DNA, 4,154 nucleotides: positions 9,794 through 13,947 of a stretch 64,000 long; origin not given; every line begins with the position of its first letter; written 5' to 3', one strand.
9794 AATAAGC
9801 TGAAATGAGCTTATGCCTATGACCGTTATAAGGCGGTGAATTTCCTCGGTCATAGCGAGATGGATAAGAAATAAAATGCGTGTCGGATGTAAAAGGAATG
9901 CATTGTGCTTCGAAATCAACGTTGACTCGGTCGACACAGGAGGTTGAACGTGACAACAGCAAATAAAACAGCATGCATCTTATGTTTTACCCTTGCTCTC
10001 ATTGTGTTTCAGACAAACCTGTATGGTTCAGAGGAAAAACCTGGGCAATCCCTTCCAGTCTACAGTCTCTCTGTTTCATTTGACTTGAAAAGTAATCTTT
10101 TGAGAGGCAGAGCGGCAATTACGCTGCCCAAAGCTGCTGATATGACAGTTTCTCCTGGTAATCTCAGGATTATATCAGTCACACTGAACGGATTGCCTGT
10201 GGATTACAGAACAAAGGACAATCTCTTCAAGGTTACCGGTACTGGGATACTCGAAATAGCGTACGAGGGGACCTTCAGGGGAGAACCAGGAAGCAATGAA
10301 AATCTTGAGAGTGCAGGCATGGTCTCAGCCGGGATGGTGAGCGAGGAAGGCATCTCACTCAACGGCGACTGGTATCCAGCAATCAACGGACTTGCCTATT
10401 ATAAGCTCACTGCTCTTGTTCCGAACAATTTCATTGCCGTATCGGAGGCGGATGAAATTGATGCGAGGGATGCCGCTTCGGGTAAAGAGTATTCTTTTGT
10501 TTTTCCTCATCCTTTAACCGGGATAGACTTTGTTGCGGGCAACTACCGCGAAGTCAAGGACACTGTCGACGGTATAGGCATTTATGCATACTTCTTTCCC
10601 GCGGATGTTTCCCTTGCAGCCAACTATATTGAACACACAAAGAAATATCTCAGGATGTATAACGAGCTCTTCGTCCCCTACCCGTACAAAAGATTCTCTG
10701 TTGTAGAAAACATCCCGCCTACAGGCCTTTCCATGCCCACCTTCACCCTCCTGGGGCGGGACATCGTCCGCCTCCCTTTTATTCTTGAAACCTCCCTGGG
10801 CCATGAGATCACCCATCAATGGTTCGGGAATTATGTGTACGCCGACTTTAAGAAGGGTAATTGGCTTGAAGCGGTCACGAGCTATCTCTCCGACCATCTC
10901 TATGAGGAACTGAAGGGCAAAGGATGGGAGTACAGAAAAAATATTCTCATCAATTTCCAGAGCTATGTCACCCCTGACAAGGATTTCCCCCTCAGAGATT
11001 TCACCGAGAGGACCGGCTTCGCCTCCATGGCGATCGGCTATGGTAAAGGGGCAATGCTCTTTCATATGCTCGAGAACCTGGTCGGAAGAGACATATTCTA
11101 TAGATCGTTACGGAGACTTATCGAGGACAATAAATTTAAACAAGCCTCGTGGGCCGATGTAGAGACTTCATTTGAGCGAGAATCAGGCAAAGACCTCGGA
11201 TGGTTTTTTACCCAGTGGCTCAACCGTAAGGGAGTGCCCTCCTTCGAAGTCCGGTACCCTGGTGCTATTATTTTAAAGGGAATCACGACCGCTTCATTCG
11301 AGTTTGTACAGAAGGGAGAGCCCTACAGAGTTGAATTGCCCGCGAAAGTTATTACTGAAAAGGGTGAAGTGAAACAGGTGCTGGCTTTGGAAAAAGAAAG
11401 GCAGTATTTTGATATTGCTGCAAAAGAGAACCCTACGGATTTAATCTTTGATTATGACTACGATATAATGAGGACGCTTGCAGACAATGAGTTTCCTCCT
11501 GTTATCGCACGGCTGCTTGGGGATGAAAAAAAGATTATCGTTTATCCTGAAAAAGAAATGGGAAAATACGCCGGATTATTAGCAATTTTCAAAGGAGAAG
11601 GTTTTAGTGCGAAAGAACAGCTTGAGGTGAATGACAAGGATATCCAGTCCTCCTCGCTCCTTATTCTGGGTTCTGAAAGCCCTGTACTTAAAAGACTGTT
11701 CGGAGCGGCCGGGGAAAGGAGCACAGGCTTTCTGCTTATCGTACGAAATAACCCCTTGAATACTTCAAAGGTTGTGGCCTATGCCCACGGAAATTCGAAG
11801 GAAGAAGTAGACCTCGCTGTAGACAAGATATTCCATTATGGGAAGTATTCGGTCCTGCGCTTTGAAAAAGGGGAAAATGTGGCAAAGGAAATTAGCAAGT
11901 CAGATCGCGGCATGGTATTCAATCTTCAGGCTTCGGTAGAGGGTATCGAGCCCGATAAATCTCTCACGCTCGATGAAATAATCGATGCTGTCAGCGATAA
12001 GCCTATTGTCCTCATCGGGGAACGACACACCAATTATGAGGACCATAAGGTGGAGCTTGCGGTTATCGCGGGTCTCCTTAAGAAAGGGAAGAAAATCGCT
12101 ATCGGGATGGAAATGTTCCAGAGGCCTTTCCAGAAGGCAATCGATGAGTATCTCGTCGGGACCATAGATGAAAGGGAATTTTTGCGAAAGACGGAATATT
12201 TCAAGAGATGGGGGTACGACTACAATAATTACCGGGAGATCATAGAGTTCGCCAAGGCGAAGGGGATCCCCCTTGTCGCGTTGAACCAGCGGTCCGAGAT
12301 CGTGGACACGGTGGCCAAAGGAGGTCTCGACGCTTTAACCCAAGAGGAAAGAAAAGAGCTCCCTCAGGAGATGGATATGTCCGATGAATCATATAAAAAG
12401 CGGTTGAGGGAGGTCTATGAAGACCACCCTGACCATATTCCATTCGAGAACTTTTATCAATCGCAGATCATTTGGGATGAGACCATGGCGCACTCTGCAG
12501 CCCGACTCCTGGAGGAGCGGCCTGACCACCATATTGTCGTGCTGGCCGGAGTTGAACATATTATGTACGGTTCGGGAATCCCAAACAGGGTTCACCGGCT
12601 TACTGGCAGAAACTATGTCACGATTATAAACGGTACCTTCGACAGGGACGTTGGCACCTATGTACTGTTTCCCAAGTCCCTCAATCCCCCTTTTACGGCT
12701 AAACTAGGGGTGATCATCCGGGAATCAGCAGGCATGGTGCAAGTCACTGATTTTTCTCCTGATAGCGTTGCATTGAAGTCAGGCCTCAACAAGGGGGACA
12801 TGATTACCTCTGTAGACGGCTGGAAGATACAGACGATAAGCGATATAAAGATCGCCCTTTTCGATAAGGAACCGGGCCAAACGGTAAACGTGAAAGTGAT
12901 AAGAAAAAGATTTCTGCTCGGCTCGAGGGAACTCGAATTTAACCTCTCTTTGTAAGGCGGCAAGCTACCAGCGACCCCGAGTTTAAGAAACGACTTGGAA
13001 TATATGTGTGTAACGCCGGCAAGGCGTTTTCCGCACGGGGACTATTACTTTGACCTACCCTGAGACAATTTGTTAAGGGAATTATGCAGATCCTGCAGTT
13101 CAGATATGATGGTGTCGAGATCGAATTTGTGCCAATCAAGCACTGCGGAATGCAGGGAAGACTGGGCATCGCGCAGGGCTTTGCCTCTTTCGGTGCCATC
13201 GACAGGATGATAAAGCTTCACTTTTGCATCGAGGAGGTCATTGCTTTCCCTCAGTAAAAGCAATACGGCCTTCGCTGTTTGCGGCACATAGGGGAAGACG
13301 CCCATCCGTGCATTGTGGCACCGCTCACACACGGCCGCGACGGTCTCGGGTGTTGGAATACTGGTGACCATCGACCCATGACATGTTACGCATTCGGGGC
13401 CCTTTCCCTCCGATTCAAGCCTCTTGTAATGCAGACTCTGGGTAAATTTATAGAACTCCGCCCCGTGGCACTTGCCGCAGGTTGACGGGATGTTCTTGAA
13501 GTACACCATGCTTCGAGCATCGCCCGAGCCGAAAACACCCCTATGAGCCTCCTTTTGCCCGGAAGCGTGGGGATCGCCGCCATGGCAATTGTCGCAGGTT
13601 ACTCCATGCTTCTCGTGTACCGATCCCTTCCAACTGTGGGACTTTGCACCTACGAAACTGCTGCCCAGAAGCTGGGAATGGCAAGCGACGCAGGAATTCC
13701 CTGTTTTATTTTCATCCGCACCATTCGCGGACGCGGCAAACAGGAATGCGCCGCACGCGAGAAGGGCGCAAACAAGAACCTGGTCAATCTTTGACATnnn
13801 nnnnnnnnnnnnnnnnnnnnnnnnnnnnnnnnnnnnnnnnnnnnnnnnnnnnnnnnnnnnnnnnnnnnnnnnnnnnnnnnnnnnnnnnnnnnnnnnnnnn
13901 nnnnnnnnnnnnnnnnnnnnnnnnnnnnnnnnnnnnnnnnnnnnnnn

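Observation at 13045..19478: Rieske/cytochrome b complex operon with three multiheme c-type cytochromes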

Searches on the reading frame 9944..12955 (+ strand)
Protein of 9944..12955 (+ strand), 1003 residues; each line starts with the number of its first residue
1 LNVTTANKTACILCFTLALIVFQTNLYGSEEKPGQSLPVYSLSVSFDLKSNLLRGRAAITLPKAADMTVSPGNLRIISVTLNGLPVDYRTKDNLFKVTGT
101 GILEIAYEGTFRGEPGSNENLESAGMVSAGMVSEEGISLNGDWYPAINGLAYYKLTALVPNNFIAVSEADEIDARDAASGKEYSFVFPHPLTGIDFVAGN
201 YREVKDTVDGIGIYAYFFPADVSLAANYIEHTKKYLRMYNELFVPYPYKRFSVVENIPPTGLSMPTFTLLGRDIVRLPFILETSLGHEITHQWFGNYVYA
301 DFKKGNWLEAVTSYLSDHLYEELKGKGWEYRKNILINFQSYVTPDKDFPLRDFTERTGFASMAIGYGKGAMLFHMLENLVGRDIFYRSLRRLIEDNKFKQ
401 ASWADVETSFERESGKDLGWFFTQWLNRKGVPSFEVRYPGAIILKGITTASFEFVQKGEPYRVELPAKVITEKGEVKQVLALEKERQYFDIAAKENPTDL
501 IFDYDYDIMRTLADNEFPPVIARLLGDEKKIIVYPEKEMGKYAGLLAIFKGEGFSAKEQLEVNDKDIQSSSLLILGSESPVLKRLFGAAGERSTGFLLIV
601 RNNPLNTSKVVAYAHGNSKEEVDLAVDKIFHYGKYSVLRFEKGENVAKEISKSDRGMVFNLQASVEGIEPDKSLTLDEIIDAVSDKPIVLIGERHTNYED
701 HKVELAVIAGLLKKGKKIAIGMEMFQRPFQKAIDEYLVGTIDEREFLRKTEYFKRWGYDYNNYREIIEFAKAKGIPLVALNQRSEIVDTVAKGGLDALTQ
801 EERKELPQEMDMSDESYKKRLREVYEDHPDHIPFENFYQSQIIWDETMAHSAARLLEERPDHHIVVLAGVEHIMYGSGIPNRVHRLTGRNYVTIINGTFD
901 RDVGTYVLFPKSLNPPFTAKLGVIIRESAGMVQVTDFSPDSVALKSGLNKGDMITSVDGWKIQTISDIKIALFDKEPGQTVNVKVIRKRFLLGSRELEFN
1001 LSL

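Call 9: search_protein_families(library=pfam, proteins=[window:9944-12955:+], max_evalue=0.001)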
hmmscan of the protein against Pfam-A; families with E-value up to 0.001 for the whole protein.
window:9944-12955:+ (1003 aa): 5 families
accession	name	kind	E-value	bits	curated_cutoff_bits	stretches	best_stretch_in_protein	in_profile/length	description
PF04187.18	Cofac_haem_bdg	-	2.2e-63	214.5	27.7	1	680-883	2-213/213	Haem-binding uptake, Tiki superfamily, ChaN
PF01433.26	Peptidase_M1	-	3.5e-14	53.4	27.7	1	286-425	72-218/218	Peptidase family M1 domain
PF13180.12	PDZ_2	-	1.6e-10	41.5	27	1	920-988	2-70/80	PDZ domain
PF00595.29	PDZ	-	4.6e-07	30.6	23.2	1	921-985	12-80/81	PDZ domain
PF17820.7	PDZ_6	-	0.00021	21.4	27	1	934-985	2-52/54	PDZ domain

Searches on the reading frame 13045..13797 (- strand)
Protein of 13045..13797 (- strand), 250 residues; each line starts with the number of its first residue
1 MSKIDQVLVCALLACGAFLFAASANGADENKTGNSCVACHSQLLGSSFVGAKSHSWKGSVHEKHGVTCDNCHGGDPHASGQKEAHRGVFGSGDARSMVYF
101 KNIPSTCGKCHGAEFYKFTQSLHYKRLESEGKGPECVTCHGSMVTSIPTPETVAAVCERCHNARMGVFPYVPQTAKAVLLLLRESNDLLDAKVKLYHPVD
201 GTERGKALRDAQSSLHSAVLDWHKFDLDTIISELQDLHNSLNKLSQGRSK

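Call 4: search_protein_families(library=pfam, proteins=[window:13045-13797:-], max_evalue=0.01)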
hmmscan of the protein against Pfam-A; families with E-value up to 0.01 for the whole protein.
window:13045-13797:- (250 aa): 5 families
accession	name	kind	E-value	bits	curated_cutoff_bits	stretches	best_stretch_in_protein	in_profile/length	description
PF14522.11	Cytochrome_C7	-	2.5e-10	40.4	24.8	2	104-162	13-67/67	Cytochrome c7 and related cytochrome c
PF22113.1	Mtrc-MtrF_II-IV_dom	-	9.7e-06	25.6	30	1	24-163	20-129/176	Outer membrane cytochrome MtrC/MtrF-like, domains II/IV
PF14537.11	Cytochrom_c3_2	-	0.0001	23.1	25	1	60-162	1-79/79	Cytochrome c3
PF13435.11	Cytochrome_C554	-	0.00017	22.9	20.8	0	26-73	41-84/84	Cytochrome c554 and c-prime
PF09699.15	Paired_CXXCH_1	-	0.00077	19.5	20.6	0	134-164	7-39/41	Doubled CXXCH motif (Paired_CXXCH_1)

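Call 5: search_protein_families(library=ncbifam, proteins=[window:13045-13797:-], max_evalue=0.01)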
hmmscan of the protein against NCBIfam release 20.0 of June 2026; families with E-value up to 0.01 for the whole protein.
window:13045-13797:- (250 aa): 6 families
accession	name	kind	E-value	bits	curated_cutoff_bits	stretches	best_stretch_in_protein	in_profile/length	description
NF041028.1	decahem_GSU2203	exception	2.3e-07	30.3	325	1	29-170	97-216/317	GSU2203 family decaheme c-type cytochrome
NF040943.1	cytoc3_ExtM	equivalog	7.1e-07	27.9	800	1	28-122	14-90/599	selenite/tellurite reduction operon c-type cytochrome ExtM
TIGR03508.1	decahem_SO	subfamily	2.1e-06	27.4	192.2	1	28-169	65-182/258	DmsE family decaheme c-type cytochrome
TIGR03153.1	cytochr_NrfH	equivalog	6.3e-05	23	134.2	0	7-82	2-67/138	cytochrome c nitrite reductase small subunit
NF045713.1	CxxCH_16_HmcA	equivalog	0.00058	18.6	400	1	94-165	188-256/541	sulfate respiration complex hexadecaheme cytochrome HmcA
NF008659.0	PRK11659.1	equivalog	0.0059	16.3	184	0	33-113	46-119/188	cytochrome c nitrite reductase pentaheme subunit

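Call 55: search_solved_structures(query=window:13045-13797:-, max_evalue=1)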
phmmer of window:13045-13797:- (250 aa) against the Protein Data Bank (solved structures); distinct sequences matched with E-value up to 1: 1.
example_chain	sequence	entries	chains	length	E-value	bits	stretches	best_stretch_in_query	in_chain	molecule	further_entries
8qjg_A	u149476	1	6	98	0.8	12.5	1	8-48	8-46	Lipoprotein cytochrome c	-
